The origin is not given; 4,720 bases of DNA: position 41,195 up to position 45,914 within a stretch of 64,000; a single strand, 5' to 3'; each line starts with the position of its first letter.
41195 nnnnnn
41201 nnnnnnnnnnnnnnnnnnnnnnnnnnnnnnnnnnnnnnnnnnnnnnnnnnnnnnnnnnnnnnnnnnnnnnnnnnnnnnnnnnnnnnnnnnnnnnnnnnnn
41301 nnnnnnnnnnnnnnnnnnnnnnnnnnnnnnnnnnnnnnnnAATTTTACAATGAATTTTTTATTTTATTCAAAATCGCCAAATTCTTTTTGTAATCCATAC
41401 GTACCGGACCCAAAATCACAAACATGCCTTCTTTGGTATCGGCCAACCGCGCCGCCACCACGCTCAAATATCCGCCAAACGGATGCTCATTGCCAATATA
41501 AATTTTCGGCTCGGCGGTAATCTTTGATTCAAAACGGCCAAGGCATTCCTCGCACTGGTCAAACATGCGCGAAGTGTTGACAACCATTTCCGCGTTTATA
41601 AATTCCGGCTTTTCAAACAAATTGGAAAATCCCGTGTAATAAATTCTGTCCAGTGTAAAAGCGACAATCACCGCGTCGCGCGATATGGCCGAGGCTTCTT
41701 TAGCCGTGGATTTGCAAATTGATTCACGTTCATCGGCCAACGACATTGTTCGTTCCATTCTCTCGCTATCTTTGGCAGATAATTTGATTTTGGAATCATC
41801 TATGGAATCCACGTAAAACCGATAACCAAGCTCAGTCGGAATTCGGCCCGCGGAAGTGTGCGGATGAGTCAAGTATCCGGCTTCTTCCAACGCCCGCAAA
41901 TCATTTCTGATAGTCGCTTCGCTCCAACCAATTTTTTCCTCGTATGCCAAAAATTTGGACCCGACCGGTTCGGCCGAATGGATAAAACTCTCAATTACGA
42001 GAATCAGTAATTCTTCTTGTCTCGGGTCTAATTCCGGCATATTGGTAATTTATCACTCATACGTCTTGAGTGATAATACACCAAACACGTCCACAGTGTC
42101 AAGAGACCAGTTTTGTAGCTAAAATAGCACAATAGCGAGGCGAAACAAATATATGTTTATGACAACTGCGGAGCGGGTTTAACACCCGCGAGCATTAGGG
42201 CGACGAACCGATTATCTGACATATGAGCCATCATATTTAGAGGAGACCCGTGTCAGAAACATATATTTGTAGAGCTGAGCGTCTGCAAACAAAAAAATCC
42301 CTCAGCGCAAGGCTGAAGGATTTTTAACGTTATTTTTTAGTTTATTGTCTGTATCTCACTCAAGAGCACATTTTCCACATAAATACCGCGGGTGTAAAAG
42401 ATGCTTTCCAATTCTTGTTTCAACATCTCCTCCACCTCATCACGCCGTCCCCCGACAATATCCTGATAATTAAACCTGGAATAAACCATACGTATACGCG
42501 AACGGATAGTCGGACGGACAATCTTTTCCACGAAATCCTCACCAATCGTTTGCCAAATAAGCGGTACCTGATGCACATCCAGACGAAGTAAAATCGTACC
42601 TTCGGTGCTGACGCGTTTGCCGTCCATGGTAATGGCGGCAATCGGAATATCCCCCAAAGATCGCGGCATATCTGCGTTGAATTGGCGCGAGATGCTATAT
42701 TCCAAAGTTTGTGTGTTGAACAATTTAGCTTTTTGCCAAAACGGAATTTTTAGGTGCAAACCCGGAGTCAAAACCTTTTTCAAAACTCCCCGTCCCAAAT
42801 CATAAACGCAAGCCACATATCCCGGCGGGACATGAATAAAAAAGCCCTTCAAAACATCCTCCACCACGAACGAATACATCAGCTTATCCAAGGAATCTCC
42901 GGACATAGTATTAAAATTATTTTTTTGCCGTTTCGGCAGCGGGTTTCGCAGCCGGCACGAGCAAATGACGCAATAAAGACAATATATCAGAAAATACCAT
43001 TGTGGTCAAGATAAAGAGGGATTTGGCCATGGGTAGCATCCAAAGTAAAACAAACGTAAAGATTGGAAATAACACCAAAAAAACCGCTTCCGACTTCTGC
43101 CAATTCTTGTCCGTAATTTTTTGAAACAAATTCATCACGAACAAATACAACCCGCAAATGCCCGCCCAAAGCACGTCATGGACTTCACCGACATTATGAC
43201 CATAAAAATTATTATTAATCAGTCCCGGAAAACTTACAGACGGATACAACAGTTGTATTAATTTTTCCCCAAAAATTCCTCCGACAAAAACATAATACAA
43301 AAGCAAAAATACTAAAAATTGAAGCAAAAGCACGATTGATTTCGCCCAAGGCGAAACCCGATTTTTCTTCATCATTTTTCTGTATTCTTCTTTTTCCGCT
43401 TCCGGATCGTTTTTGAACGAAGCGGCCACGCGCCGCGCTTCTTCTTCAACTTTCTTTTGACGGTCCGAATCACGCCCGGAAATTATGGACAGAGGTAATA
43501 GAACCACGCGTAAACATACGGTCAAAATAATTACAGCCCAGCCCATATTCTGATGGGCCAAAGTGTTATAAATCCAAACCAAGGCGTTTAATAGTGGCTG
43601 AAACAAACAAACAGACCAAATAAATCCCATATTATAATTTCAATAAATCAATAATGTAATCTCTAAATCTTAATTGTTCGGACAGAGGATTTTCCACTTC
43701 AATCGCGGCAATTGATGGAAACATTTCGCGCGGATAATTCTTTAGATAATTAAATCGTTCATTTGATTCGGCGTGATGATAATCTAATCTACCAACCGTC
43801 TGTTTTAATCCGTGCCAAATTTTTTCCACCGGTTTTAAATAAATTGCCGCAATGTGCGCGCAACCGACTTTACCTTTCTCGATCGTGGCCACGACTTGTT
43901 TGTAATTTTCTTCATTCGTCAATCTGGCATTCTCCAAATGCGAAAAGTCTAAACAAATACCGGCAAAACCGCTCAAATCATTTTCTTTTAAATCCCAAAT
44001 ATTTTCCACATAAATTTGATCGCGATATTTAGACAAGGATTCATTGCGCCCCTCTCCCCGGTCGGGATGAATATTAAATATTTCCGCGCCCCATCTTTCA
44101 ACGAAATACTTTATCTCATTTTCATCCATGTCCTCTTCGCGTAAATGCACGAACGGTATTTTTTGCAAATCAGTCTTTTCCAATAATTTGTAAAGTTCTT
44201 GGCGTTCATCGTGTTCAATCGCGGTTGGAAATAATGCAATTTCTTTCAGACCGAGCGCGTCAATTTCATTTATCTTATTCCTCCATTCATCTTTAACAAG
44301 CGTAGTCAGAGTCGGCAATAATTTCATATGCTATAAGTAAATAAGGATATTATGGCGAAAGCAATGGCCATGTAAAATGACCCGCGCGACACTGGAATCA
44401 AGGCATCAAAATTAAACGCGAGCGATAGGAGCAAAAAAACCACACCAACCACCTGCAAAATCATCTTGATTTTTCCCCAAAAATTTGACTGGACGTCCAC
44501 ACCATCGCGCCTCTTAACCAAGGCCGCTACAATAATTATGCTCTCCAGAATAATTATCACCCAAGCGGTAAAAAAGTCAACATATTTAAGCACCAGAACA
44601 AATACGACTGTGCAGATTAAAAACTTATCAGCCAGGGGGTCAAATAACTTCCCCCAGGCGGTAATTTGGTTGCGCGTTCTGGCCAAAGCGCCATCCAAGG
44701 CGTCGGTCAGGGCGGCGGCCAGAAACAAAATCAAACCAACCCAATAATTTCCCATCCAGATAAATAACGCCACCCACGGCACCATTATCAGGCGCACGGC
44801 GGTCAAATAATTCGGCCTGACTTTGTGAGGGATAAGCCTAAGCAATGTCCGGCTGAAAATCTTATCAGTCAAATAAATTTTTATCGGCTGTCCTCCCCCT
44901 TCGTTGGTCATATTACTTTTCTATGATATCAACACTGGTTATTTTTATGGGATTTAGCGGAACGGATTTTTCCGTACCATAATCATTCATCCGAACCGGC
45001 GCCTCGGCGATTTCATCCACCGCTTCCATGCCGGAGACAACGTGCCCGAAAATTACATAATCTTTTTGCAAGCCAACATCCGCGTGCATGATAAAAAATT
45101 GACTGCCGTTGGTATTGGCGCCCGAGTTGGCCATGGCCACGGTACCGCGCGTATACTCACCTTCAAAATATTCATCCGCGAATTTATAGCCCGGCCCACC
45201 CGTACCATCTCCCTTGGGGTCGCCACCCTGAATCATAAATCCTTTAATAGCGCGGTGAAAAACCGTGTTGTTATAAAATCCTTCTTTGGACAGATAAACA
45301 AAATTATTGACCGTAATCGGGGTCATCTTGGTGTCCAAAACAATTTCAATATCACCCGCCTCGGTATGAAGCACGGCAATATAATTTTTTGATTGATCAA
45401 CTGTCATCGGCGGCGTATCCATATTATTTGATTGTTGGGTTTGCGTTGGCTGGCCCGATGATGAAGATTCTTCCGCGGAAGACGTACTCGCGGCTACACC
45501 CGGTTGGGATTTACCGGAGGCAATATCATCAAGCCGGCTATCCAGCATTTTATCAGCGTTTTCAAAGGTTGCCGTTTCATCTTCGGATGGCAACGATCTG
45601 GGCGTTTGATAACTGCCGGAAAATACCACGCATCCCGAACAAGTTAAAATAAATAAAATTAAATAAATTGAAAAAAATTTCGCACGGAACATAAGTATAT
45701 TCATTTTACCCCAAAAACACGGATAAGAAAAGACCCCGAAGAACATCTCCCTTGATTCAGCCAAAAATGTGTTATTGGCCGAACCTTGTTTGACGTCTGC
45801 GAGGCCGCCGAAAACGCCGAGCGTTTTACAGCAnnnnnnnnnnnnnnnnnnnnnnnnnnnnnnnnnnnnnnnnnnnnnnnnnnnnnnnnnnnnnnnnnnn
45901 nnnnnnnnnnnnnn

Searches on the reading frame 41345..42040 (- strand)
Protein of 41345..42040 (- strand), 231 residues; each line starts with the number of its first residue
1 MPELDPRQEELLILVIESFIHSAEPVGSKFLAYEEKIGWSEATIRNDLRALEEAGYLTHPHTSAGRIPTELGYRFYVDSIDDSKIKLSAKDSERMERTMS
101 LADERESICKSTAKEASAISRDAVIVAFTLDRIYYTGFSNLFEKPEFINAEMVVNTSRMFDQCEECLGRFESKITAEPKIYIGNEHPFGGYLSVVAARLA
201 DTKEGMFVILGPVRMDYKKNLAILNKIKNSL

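Call 82: search_protein_families(library=pfam, proteins=[window:41345-42040:-], max_evalue=0.001)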
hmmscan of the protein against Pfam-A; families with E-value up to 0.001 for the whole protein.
window:41345-42040:- (231 aa): 3 families
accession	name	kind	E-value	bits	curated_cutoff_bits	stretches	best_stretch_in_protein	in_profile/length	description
PF01628.27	HrcA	-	2.5e-11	44.4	22.2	1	126-219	121-213/215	HrcA protein C terminal domain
PF08220.18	HTH_DeoR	-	0.00014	22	21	1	36-65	23-52/57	DeoR-like helix-turn-helix domain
PF08461.16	HTH_12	-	0.00049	20.4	21.4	1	21-73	9-63/66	Ribonuclease R winged-helix domain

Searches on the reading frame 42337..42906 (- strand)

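Call 82: search_protein_families(library=pfam, proteins=[window:42337-42906:-], max_evalue=0.001)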
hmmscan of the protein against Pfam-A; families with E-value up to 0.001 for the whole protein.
window:42337-42906:- (189 aa): 1 family
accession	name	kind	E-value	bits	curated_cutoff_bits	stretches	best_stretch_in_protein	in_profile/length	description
PF01145.31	Band_7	-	7.6e-24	85.1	23.6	1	26-186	3-146/176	SPFH domain / Band 7 family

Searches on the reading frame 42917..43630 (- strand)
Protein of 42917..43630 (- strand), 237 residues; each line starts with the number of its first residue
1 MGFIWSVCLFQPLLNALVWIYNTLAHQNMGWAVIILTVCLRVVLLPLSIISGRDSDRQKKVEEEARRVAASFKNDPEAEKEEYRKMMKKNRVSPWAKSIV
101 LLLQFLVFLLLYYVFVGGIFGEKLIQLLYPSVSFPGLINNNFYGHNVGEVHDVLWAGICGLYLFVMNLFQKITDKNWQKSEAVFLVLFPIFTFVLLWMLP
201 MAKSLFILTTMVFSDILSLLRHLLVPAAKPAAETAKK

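Call 82: search_protein_families(library=pfam, proteins=[window:42917-43630:-], max_evalue=0.001)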
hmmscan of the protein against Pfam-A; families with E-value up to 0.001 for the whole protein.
window:42917-43630:- (237 aa): 1 family
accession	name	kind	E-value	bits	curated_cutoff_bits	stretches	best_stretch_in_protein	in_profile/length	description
PF02096.25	60KD_IMP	-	3.5e-21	76.3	35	1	29-214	1-154/163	60Kd inner membrane protein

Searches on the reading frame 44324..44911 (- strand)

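Call 82: search_protein_families(library=pfam, proteins=[window:44324-44911:-], max_evalue=0.001)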
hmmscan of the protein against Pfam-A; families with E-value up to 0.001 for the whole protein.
window:44324-44911:- (195 aa): 1 family
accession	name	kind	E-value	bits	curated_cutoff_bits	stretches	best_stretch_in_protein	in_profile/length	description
PF01066.26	CDP-OH_P_transf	-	6.5e-31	108.2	22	1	32-187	3-151/152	CDP-alcohol phosphatidyltransferase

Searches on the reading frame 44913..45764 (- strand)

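Call 82: search_protein_families(library=pfam, proteins=[window:44913-45764:-], max_evalue=0.001)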
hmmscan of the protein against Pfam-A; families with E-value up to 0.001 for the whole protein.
window:44913-45764:- (283 aa): 1 family
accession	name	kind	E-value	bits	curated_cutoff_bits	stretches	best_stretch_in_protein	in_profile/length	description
PF00160.26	Pro_isomerase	-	7.3e-42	143.7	21.7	1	132-278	4-157/159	Cyclophilin type peptidyl-prolyl cis-trans isomerase/CLD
